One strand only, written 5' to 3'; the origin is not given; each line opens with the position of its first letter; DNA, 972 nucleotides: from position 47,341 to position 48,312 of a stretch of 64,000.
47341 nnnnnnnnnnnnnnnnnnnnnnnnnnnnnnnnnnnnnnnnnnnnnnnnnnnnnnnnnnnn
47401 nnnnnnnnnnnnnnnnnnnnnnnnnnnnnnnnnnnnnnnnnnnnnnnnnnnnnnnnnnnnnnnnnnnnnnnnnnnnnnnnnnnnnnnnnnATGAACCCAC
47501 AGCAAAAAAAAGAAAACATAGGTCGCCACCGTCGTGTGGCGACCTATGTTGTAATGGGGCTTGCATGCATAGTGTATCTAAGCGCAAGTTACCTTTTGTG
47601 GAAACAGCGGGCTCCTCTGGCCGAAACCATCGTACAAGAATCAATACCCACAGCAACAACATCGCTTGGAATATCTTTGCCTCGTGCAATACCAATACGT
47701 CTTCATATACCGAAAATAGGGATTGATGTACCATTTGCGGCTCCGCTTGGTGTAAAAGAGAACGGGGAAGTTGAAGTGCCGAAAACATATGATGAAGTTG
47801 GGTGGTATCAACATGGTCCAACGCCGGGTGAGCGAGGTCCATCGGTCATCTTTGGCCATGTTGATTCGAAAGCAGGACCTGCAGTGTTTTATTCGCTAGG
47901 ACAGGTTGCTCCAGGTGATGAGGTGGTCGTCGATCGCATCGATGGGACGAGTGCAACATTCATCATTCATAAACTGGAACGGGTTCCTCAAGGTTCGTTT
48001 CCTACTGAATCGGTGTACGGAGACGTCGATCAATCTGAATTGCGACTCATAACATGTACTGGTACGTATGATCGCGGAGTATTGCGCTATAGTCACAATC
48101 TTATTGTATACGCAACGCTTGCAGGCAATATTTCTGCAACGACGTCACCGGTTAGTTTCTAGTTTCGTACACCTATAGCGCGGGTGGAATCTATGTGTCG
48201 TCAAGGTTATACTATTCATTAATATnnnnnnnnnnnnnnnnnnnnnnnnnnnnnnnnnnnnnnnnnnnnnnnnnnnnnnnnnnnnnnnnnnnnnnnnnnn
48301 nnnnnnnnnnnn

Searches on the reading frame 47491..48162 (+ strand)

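Call 42: search_protein_families(library=pfam, proteins=[window:47491-48162:+], max_evalue=0.001)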
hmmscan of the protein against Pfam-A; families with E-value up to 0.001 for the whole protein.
window:47491-48162:+ (223 aa): 1 family
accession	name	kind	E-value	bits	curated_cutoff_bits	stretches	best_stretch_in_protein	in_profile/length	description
PF04203.18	Sortase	-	9e-24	84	26.6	1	71-210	1-124/125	Sortase domain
